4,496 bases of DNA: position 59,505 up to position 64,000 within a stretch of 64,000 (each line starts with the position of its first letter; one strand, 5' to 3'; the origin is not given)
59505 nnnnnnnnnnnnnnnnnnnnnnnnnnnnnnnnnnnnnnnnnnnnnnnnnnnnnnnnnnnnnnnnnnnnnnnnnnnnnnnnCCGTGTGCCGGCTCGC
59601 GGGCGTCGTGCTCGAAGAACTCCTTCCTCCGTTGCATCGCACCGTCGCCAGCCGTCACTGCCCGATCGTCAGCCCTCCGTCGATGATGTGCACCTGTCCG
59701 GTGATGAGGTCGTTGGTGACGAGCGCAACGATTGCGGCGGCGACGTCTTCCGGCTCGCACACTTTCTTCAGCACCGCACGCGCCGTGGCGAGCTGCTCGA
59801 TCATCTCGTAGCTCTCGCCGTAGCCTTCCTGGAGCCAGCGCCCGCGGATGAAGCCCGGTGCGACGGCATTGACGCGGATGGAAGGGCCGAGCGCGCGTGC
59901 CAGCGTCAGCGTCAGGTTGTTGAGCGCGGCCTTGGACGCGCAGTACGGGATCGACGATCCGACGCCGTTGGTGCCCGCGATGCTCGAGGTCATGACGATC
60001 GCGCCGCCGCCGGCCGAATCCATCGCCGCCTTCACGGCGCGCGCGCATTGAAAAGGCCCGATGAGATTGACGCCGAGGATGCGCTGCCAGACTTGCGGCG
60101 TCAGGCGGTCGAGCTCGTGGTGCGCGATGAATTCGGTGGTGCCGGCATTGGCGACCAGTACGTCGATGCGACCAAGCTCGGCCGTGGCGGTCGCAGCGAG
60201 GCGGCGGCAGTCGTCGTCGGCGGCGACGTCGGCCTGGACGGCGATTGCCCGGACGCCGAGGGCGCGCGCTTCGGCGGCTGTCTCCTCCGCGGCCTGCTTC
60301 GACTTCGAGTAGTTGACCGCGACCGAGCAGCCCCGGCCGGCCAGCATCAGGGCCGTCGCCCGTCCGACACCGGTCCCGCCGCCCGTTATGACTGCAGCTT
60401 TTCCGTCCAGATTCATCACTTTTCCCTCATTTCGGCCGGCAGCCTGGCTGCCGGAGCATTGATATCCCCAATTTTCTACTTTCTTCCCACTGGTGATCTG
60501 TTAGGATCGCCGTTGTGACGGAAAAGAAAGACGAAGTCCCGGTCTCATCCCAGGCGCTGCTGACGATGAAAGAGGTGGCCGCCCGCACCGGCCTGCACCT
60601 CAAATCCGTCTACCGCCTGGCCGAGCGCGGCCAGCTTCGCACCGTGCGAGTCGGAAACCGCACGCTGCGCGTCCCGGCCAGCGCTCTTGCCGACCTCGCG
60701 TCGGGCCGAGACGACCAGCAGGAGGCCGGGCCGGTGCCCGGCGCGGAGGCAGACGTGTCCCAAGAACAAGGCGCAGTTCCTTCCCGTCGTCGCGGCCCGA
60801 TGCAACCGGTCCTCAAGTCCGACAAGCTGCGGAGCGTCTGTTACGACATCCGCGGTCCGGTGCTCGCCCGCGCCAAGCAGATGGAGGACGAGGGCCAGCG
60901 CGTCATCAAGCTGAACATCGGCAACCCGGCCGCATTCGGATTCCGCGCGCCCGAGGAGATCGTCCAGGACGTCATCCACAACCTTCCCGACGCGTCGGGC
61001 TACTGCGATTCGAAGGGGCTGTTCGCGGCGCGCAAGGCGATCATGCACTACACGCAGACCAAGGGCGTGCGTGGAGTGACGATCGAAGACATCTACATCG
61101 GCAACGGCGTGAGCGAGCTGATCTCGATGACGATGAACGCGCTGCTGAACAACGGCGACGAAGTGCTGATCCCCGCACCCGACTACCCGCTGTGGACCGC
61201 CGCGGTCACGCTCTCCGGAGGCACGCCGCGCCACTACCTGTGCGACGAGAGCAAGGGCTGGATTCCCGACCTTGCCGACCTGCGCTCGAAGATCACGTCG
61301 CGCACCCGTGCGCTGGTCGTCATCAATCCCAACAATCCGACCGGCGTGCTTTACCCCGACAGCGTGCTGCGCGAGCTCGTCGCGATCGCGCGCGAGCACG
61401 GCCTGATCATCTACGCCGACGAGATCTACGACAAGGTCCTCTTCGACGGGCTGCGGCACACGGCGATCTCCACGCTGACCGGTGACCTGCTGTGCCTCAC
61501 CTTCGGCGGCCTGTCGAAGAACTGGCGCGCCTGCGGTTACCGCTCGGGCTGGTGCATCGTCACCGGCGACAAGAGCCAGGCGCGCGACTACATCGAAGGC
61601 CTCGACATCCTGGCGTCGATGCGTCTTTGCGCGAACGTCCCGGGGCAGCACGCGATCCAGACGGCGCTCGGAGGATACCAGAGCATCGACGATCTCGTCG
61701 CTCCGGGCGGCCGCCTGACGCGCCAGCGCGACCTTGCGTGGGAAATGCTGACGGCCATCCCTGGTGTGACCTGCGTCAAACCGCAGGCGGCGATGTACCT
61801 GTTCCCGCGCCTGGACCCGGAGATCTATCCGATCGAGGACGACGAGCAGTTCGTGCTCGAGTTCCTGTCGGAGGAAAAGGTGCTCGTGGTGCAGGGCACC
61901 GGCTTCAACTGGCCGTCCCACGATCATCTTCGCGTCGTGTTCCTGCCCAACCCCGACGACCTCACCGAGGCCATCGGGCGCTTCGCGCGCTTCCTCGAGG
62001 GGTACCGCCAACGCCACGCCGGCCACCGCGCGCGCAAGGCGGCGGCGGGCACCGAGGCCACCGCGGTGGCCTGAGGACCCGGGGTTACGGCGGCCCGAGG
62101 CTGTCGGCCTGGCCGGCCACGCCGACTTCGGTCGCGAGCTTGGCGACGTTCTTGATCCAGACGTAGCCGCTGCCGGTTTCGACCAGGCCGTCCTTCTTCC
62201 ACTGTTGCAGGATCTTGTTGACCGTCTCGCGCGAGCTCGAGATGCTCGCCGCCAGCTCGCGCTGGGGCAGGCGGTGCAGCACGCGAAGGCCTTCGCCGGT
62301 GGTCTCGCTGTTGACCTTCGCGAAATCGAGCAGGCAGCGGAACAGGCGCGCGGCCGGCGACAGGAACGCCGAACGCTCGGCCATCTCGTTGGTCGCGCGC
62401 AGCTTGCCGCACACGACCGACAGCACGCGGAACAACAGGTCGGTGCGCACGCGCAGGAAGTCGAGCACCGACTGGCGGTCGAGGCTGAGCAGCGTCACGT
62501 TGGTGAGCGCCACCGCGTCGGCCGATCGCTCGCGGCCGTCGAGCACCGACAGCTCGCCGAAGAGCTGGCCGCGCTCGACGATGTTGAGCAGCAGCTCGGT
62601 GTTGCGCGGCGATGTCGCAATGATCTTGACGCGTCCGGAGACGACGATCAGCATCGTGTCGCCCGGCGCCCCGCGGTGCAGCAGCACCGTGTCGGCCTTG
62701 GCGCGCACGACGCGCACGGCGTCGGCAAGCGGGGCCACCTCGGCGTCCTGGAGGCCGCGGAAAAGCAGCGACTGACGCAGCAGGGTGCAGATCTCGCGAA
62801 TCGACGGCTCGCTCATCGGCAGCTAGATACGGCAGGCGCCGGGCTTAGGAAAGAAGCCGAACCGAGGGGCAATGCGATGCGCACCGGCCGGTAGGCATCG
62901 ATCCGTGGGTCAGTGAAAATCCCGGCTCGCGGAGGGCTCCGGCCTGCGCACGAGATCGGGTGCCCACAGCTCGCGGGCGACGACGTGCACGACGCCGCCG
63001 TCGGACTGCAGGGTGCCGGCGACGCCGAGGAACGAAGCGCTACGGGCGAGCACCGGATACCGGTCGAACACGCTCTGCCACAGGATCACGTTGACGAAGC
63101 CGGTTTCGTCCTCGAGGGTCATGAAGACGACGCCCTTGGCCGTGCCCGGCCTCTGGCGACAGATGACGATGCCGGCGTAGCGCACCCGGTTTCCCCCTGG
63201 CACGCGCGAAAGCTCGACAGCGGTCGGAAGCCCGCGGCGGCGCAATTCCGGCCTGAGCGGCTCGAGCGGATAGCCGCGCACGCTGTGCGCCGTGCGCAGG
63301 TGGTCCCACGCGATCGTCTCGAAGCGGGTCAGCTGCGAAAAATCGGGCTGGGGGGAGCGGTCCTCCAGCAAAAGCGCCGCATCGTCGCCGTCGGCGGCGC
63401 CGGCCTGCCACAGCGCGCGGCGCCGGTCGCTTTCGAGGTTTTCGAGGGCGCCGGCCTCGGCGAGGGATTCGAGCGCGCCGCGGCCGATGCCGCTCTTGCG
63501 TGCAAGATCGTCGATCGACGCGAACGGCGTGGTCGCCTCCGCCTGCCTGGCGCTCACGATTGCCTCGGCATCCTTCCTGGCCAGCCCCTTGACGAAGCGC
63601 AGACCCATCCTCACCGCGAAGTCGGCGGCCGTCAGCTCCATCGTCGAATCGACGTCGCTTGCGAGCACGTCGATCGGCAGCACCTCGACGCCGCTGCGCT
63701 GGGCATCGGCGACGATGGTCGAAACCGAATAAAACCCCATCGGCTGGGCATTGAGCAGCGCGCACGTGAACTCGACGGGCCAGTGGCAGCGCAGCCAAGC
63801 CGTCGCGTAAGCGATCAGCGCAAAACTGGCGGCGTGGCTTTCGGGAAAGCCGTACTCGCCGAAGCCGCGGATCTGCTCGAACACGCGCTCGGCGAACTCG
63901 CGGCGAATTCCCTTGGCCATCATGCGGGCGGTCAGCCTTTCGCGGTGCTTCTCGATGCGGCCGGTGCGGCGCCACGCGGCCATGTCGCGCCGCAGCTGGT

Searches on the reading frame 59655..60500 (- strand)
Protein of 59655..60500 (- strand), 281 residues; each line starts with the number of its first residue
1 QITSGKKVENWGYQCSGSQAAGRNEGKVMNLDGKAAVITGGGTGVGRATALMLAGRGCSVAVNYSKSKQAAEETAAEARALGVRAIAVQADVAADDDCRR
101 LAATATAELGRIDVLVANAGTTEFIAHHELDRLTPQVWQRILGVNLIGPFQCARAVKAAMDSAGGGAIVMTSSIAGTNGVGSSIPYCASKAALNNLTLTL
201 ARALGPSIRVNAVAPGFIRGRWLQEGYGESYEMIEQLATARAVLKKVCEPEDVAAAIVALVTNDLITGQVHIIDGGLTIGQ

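Call 57: search_protein_families(library=pfam, proteins=[window:59655-60500:-], max_evalue=0.001)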
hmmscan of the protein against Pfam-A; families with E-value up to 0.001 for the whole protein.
window:59655-60500:- (281 aa): 4 families
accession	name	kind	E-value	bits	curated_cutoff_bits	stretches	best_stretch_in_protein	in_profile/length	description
PF13561.12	adh_short_C2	-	1.7e-51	175.5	27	1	43-278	6-236/236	Enoyl-(Acyl carrier protein) reductase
PF00106.31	adh_short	-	6.7e-50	169.7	26.6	1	34-219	1-183/195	short chain dehydrogenase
PF08659.16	KR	-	1.5e-13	51.5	22.6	1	37-202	4-165/180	KR domain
PF02882.25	THF_DHG_CYH_C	-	0.00016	21.4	27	1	29-75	32-78/160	Tetrahydrofolate dehydrogenase/cyclohydrolase, NAD(P)-binding domain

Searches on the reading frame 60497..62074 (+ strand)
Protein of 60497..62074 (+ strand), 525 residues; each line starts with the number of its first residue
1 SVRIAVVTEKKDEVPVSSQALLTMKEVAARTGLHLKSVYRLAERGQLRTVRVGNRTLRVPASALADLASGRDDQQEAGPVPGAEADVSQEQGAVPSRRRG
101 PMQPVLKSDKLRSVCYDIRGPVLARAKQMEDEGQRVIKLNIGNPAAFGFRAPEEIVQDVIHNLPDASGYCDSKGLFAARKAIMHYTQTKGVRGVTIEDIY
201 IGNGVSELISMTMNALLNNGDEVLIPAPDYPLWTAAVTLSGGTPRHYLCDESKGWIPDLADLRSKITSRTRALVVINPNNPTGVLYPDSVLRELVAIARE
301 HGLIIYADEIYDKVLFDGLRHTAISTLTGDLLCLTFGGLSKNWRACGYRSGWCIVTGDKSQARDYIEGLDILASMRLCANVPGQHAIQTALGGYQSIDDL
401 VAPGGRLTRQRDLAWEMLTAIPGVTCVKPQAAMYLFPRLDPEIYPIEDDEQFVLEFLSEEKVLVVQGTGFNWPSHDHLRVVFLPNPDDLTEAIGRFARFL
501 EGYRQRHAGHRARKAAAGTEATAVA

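Call 57: search_protein_families(library=pfam, proteins=[window:60497-62074:+], max_evalue=0.001)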
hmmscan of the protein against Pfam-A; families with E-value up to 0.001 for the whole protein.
window:60497-62074:+ (525 aa): 4 families
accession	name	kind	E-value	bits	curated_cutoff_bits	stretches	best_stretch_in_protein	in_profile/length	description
PF00155.27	Aminotran_1_2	-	2.2e-52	178.9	19.7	1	136-495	3-360/361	Aminotransferase class I and II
PF12728.13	HTH_17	-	4.8e-08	33.6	27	1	21-69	1-48/51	Helix-turn-helix domain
PF01041.23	DegT_DnrJ_EryC1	-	0.00076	19.2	19.8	0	211-308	54-145/360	DegT/DnrJ/EryC1/StrS aminotransferase family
PF13338.12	AbiEi_4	-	0.00093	19.7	25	0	21-53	13-44/49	Transcriptional regulator, AbiEi antitoxin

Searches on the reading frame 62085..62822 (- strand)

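Call 57: search_protein_families(library=pfam, proteins=[window:62085-62822:-], max_evalue=0.001)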
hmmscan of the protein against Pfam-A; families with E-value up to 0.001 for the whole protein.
window:62085-62822:- (245 aa): 2 families
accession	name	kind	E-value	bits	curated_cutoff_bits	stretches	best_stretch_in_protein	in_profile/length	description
PF00027.35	cNMP_binding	-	7.1e-21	74.4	27.5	1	39-124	2-87/89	Cyclic nucleotide-binding domain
PF13545.12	HTH_Crp_2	-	9.5e-14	51.6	27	1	158-230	1-68/70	Crp-like helix-turn-helix domain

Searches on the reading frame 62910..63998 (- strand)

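Call 57: search_protein_families(library=pfam, proteins=[window:62910-63998:-], max_evalue=0.001)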
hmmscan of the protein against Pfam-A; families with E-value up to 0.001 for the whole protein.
window:62910-63998:- (362 aa): 3 families
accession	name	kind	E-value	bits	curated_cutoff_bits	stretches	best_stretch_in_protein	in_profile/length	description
PF14579.12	HHH_6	-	8.5e-20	71.2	25.6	1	103-194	1-89/90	Helix-hairpin-helix motif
PF01336.31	tRNA_anti-codon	-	1e-07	32.2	27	1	276-344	5-72/75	OB-fold nucleic acid binding domain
PF12836.13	HHH_3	-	2.5e-06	27.9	27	1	133-180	16-61/65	Helix-hairpin-helix motif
